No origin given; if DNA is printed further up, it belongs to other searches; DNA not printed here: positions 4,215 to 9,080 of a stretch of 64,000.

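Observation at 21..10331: Cluster of seven PEP-utilizing swivel phosphohistidine domains on a PpsA-like ATP-binding head, with no PEP/pyruvate TIM barrel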

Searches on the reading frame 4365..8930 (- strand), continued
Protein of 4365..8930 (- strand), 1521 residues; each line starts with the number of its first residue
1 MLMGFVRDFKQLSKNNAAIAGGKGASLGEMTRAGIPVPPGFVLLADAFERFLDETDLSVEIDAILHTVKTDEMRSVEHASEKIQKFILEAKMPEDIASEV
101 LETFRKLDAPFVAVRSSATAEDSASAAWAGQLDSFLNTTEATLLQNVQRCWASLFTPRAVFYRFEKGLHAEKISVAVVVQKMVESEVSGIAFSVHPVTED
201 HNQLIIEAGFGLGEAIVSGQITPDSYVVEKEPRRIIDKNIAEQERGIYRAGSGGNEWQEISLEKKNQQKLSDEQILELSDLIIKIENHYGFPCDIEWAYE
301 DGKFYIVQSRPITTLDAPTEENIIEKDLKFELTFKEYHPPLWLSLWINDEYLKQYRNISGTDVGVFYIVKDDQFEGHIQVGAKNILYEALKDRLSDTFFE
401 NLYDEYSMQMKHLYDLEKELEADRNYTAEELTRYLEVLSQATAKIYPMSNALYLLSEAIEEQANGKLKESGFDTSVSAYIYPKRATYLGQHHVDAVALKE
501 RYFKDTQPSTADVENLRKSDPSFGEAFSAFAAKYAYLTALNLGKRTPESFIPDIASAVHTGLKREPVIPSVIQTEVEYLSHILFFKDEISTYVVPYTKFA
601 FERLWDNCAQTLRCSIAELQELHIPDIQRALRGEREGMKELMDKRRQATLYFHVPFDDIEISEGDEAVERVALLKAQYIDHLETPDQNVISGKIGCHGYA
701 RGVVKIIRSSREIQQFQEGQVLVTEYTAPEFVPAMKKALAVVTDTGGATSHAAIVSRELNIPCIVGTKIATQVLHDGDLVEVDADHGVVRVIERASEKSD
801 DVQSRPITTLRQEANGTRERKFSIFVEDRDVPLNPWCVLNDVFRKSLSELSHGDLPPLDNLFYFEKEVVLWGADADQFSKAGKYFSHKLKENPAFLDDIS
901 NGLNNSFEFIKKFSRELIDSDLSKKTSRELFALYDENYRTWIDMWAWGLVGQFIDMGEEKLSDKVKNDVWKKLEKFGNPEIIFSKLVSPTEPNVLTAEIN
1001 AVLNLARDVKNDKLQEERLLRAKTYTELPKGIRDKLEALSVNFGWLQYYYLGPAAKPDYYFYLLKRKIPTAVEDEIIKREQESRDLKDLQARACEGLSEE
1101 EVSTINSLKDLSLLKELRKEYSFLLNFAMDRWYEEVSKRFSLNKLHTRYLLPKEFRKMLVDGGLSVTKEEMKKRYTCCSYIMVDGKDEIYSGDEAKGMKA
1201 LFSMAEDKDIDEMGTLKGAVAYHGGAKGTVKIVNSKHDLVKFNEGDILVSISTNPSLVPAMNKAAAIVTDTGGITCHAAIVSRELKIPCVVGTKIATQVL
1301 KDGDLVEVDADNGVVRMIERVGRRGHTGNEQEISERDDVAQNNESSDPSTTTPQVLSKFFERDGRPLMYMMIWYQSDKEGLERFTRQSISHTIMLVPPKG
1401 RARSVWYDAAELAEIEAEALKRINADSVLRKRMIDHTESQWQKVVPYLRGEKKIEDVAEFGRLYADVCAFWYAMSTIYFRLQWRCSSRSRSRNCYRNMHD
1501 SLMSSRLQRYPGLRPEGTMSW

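Call 8: find_homologous_proteins(query=window:4365-8930:-, max_evalue=1e-10)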
Query window:4365-8930:- (1521 aa): 8000 proteins with E <= 1e-10 among 8000 candidates; the best 120 are listed.
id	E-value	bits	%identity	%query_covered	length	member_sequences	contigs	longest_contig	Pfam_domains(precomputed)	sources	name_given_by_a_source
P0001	0.0e+0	1120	76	22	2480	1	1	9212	PF00391.30,PF01989.25,PF01326.25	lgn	-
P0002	0.0e+0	1059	69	21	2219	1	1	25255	PF00391.30,PF02350.26,PF01989.25,PF01326.25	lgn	-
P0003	0.0e+0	1058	72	21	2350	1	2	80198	PF00391.30,PF02350.26,PF01326.25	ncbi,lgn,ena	-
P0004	0.0e+0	1057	61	23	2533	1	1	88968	PF00391.30,PF02350.26,PF01326.25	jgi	jgi:phosphoenolpyruvate synthase/pyruvate phosphate dikinase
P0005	0.0e+0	1032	66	23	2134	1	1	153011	PF00391.30,PF02350.26,PF01989.25,PF01326.25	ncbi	-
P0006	0.0e+0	1017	65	23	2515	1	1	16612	PF00391.30,PF02350.26,PF01326.25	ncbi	-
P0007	3.0e-298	1011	63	23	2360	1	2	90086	PF00391.30,PF02350.26,PF01326.25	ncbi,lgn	ncbi:MAG: PEP-utilizing enzyme [Candidatus Paceibacterota bacterium]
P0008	6.4e-297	1007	69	23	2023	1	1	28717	PF00391.30,PF02350.26,PF01326.25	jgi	jgi:phosphoenolpyruvate synthase/pyruvate phosphate dikinase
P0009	7.5e-291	987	66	23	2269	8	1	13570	PF00391.30,PF02350.26,PF01326.25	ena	-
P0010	5.7e-290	984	67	21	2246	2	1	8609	PF00391.30,PF02350.26,PF01326.25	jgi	-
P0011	9.7e-290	983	71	21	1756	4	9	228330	PF00391.30,PF02350.26,PF01326.25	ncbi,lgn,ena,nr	ncbi:hypothetical protein J4208_01510 [Candidatus Woesearchaeota archaeon]|nr:hypothetical protein [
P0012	6.1e-286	970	56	21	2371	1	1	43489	PF00391.30,PF01326.25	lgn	-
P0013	2.0e-285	969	42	52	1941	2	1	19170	PF00391.30,PF02350.26,PF01326.25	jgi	jgi:phosphoenolpyruvate synthase/pyruvate phosphate dikinase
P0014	1.0e-284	966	58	27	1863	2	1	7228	PF00391.30,PF02350.26,PF01326.25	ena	-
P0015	8.1e-283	960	66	22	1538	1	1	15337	PF00391.30,PF01326.25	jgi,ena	-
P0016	1.5e-281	956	61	24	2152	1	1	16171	PF00391.30,PF02350.26,PF01989.25,PF01326.25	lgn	-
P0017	5.8e-277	941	42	53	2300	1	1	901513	PF00391.30,PF02350.26,PF01326.25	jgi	jgi:rifampicin phosphotransferase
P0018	2.0e-276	939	81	20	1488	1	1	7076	PF00391.30,PF02350.26,PF01326.25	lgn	-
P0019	2.4e-276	939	69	21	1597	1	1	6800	PF00391.30,PF01326.25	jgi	jgi:phosphoenolpyruvate synthase/pyruvate phosphate dikinase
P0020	6.3e-276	937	70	21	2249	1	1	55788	PF00391.30,PF02350.26,PF01326.25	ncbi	-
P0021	1.6e-273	929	78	21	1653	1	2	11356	PF00391.30,PF01326.25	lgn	-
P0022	1.4e-272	926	70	21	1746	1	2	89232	PF00391.30,PF01326.25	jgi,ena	-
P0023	1.1e-270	920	41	53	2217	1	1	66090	PF00391.30,PF01326.25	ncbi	-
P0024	1.4e-270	919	68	21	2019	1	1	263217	PF00391.30,PF02350.26,PF01989.25,PF01326.25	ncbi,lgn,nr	ncbi:MAG: PEP/pyruvate-binding domain-containing protein [Nanoarchaeota archaeon]|nr:PEP/pyruvate-bi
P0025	2.6e-270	919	78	21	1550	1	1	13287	PF00391.30,PF01326.25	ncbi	-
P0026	5.0e-269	914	65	21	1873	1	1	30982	PF00391.30,PF01326.25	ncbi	-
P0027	1.3e-268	913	61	24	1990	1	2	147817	PF00391.30,PF02350.26,PF01326.25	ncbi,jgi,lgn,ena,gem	-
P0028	1.3e-265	903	68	21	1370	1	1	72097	PF00391.30,PF01326.25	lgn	-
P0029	4.0e-264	898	67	23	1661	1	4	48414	PF00391.30,PF02350.26,PF01326.25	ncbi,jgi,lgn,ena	-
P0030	3.9e-263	895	54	28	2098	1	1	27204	PF00391.30,PF01989.25,PF01326.25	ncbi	-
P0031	5.0e-263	894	43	52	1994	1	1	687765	PF00391.30,PF02350.26,PF01326.25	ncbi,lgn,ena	-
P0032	1.8e-261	889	59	21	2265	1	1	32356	PF00391.30,PF02350.26,PF01326.25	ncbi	-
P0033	3.3e-261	888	62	25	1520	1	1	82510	PF00391.30,PF02350.26,PF01326.25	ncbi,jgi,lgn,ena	ncbi:MAG: PEP/pyruvate-binding domain-containing protein [Candidatus Buchananbacteria bacterium]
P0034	1.0e-260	887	44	52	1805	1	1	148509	PF00391.30,PF01326.25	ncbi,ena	-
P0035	1.9e-260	886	64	23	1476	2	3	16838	PF00391.30,PF01326.25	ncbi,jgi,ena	-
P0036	3.0e-260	885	72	22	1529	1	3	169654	PF00391.30,PF01326.25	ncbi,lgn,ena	ncbi:MAG: PEP/pyruvate-binding domain-containing protein [Patescibacteria group bacterium]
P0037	8.7e-260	884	80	20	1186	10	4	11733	PF00391.30,PF01989.25,PF01326.25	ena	-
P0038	4.2e-259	881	68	23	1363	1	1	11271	PF00391.30,PF01326.25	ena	-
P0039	1.5e-258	880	65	25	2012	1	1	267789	PF00391.30,PF02350.26,PF01326.25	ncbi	-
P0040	1.9e-258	879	48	53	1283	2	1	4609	PF00391.30,PF01326.25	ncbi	-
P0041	1.3e-257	877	73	21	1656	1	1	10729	PF00391.30,PF01326.25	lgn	-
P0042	1.7e-257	876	72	21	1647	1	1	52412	PF00391.30,PF01326.25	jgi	-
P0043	3.0e-256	872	57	29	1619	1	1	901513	PF00391.30,PF01326.25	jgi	jgi:phosphoenolpyruvate synthase/pyruvate phosphate dikinase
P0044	2.8e-255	869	68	24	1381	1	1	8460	PF00391.30,PF01326.25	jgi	jgi:phosphoenolpyruvate synthase/pyruvate phosphate dikinase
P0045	2.9e-255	869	76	21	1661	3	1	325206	PF00391.30,PF01326.25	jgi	jgi:phosphoenolpyruvate synthase/pyruvate phosphate dikinase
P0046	4.6e-255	868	73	21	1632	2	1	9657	PF00391.30,PF02350.26,PF01326.25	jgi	jgi:phosphoenolpyruvate synthase/pyruvate phosphate dikinase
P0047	4.8e-255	868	73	21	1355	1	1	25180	PF00391.30,PF02350.26,PF01989.25,PF01326.25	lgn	-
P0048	5.0e-255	868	73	21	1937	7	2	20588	PF00391.30,PF02350.26,PF01326.25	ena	-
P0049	2.3e-254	866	63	24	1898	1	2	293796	PF00391.30,PF02350.26,PF01326.25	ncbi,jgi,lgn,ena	-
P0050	6.2e-254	864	70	21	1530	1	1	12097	PF00391.30,PF01326.25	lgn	-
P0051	2.5e-253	862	69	21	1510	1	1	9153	PF00391.30,PF01326.25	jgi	-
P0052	3.7e-253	862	64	24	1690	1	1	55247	PF00391.30,PF01326.25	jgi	jgi:phosphoenolpyruvate synthase/pyruvate phosphate dikinase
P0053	2.1e-252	859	69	22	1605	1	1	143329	PF00391.30,PF01326.25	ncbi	-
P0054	6.8e-252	858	67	21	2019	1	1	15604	PF00391.30,PF01326.25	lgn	-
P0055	5.6e-250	851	59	26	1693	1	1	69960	PF00391.30,PF01326.25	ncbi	-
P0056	4.7e-249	848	62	22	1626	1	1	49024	PF00391.30,PF01326.25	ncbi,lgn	-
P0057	1.1e-248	847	75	21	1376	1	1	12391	PF00391.30,PF01326.25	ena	-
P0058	4.6e-248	845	58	24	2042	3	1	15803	PF00391.30,PF02350.26,PF01989.25,PF01326.25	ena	-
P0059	5.5e-248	845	43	52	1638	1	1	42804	PF00391.30,PF01326.25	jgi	jgi:phosphoenolpyruvate synthase/pyruvate phosphate dikinase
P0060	7.3e-248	844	69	21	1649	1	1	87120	PF00391.30,PF01326.25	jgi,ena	-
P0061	3.9e-247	842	65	21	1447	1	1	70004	PF00391.30,PF01326.25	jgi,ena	-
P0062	4.0e-247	842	44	52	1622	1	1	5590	PF00391.30,PF01326.25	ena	-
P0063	5.2e-247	841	45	52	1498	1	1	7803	PF00391.30,PF01326.25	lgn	-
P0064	1.1e-246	840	66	22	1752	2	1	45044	PF00391.30,PF01326.25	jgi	-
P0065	6.7e-245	834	64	21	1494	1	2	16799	PF00391.30,PF01326.25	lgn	-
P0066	3.9e-244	832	41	54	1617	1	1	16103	PF00391.30,PF02350.26,PF01326.25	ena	-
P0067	4.0e-244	832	76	21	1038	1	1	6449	PF00391.30,PF01326.25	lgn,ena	-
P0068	4.2e-244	832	67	21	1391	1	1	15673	PF00391.30,PF01326.25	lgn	-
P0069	2.0e-243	829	69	21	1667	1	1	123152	PF00391.30,PF01326.25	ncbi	ncbi:MAG: PEP/pyruvate-binding domain-containing protein [archaeon]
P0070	2.4e-243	829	70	21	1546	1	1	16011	PF00391.30,PF01989.25,PF01326.25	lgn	-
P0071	3.4e-243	829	60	22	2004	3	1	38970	PF00391.30,PF01326.25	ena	-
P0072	1.5e-242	827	66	21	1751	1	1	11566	PF00391.30,PF01989.25,PF01326.25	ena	-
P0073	3.8e-242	825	41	55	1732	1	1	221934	PF00391.30,PF02350.26,PF01326.25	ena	-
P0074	5.4e-242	825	70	21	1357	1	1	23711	PF00391.30,PF01989.25,PF01326.25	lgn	-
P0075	7.2e-242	824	42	52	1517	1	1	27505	PF00391.30,PF01326.25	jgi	-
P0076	7.8e-242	824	72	20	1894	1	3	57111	PF00391.30,PF01326.25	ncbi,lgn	-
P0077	1.7e-241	823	73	20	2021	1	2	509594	PF00391.30,PF01326.25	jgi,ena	-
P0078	3.0e-241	822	75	22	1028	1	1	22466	PF00391.30,PF01326.25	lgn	-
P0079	4.8e-241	822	67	21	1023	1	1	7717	PF00391.30,PF01326.25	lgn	-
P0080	1.1e-240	820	72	20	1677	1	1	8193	PF00391.30,PF01326.25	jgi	jgi:phosphoenolpyruvate synthase/pyruvate phosphate dikinase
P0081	1.5e-240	820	53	30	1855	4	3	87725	PF00391.30,PF01326.25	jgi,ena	-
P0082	5.7e-240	818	42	52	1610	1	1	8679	PF00391.30,PF02350.26,PF01326.25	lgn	-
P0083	1.1e-239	817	55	29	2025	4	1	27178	PF00391.30,PF02350.26,PF01326.25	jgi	-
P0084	1.3e-239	817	69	21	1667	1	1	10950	PF00391.30,PF01989.25,PF01326.25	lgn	-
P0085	3.8e-239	815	74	21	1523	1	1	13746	PF00391.30,PF01326.25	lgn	-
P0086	4.3e-237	808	70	20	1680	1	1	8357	PF00391.30,PF02350.26,PF01326.25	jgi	jgi:rifampicin phosphotransferase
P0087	4.9e-237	808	69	21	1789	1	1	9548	PF00391.30,PF01326.25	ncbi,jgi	-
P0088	2.3e-236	806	68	23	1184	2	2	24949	PF00391.30,PF01326.25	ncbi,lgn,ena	-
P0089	3.2e-236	806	63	23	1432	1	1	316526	PF00391.30,PF01326.25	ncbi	ncbi:hypothetical protein BH11PAT2_BH11PAT2_01230 [soil metagenome]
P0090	6.4e-236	805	38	87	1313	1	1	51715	PF00391.30,PF01326.25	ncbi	ncbi:MAG: PEP/pyruvate-binding domain-containing protein [Patescibacteria group bacterium]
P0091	3.1e-235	802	68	21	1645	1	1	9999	PF00391.30,PF02350.26,PF01326.25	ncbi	-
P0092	4.6e-234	798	63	23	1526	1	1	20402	PF00391.30,PF01326.25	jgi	jgi:phosphoenolpyruvate synthase/pyruvate phosphate dikinase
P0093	9.5e-234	797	41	52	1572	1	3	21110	PF00391.30,PF01326.25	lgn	-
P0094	1.3e-233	797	57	30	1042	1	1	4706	PF00391.30,PF01326.25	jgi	jgi:phosphoenolpyruvate synthase/pyruvate phosphate dikinase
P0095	2.2e-233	796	45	55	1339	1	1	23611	PF00391.30,PF01326.25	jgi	-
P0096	2.9e-233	796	62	24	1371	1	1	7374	PF00391.30,PF01326.25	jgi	-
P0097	5.8e-233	795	69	21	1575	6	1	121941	PF00391.30,PF01326.25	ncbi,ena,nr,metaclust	ncbi:MAG: hypothetical protein A2939_00690 [Parcubacteria group bacterium RIFCSPLOWO2_01_FULL_48_18]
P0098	6.2e-233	795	65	21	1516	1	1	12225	PF00391.30,PF01326.25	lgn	-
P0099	6.5e-233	795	70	21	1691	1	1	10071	PF00391.30,PF01326.25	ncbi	-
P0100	2.2e-232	793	64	21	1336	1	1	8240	PF00391.30,PF01326.25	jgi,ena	-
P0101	3.2e-232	792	64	21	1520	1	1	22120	PF00391.30,PF01326.25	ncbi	ncbi:MAG: phosphoenolpyruvate synthase/pyruvate phosphate dikinase, partial [Flavobacteriaceae bacte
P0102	5.8e-232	791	68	21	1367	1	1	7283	PF00391.30,PF02350.26,PF01326.25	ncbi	-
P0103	9.6e-232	791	73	20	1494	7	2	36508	PF00391.30,PF01989.25,PF01326.25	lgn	-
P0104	1.8e-231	790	78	21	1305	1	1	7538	PF00391.30,PF01326.25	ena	-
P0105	4.3e-231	789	69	21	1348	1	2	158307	PF00391.30,PF01326.25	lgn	-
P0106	5.2e-231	788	65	21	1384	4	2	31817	PF00391.30,PF01989.25,PF01326.25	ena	-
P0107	7.1e-230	785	71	21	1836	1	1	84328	PF00391.30,PF02350.26,PF01326.25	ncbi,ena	-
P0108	2.2e-229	783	71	21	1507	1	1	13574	PF00391.30,PF01326.25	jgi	jgi:phosphoenolpyruvate synthase/pyruvate phosphate dikinase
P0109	4.3e-229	782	73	21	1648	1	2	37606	PF00391.30,PF01326.25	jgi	jgi:phosphoenolpyruvate synthase/pyruvate phosphate dikinase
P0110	5.4e-229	782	67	21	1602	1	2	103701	PF00391.30,PF02350.26,PF01989.25,PF01326.25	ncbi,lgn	ncbi:MAG: PEP/pyruvate-binding domain-containing protein [bacterium]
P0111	7.3e-229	781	53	29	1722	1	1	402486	PF00391.30,PF01326.25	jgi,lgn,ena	-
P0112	8.9e-229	781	38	52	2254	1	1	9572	PF00391.30,PF01326.25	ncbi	-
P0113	1.2e-228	781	60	23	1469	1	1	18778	PF00391.30,PF02350.26,PF01326.25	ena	-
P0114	1.5e-228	780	45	39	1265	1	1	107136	PF00391.30,PF02350.26,PF01326.25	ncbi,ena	-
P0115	2.0e-227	776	67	22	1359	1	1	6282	PF00391.30,PF02350.26,PF01326.25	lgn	-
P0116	2.9e-227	776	72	20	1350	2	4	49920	PF00391.30,PF01989.25,PF01326.25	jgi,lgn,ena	jgi:phosphoenolpyruvate synthase/pyruvate phosphate dikinase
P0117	3.0e-227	776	60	27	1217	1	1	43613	PF00391.30,PF01989.25,PF01326.25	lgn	-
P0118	4.5e-227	775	76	21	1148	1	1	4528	PF00391.30,PF01326.25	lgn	-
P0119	4.9e-227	775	70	20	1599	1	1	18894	PF00391.30,PF01326.25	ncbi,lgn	-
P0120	5.2e-226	772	44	52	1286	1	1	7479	PF00391.30,PF01326.25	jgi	jgi:phosphoenolpyruvate synthase/pyruvate phosphate dikinase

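Call 16: find_encoding_contigs(protein=window:4365-8930:-, flank=10000, max_places=4)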
Protein window:4365-8930:- (1521 aa): no gene with exactly this product is on record in the collection.

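Call 17: search_protein_families(library=ncbifam, proteins=[window:4365-8930:-], max_evalue=0.01)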
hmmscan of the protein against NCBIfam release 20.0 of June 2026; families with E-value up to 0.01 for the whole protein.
window:4365-8930:- (1521 aa): 30 families (the best 25 are shown)
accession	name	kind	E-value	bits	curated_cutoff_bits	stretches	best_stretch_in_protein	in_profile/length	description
NF005057.0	PRK06464.1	equivalog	9.1e-174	579.6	598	3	4-319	5-342/798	phosphoenolpyruvate synthase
TIGR01418.1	PEP_synth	equivalog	9.6e-164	546.7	739.75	3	6-326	2-343/784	pyruvate, water dikinase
NF004878.0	PRK06241.1-3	subfamily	2.8e-139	465.8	945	3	6-315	5-314/891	phosphoenolpyruvate synthase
NF004877.0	PRK06241.1-2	subfamily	3e-124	416.2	866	3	5-315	4-315/869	phosphoenolpyruvate synthase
NF041857.1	RIF_Ptrans_rph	equivalog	2e-123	413.5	999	3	5-316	2-314/864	rifamycin-inactivating phosphotransferase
NF052632.1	undecylprod_RedH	equivalog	1.5e-122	410.3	1350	3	13-319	10-300/880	undecylprodigiosin ligase RedH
NF004879.0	PRK06241.1-4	equivalog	7.7e-112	375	976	3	4-322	3-322/868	phosphoenolpyruvate synthase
NF052631.1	prodigiosin_PigC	equivalog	9.6e-112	374.5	1300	3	13-320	9-305/883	prodigiosin ligase PigC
NF004881.0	PRK06241.2-2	equivalog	7.6e-109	365.3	883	3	18-316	17-314/898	phosphoenolpyruvate synthase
NF004880.0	PRK06241.2-1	equivalog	2.1e-88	297.2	972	4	15-229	13-224/837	phosphoenolpyruvate synthase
NF004883.0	PRK06241.2-4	equivalog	2.2e-88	297.5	1063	3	20-319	32-334/928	phosphoenolpyruvate synthase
NF000283.1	RPH_KJ151292.1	equivalog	9.1e-88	295.4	1700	3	6-317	6-318/865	rifamycin-inactivating phosphotransferase Rph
NF004882.0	PRK06241.2-3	equivalog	8.1e-70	235.9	850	3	19-326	12-288/827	phosphoenolpyruvate synthase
NF006153.0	PRK08296.1-5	subfamily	1.8e-56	191.8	578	2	1210-1319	498-607/608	hypothetical protein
NF004531.0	PRK05878.1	equivalog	6.6e-52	176.8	456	4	683-817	347-485/534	pyruvate, phosphate dikinase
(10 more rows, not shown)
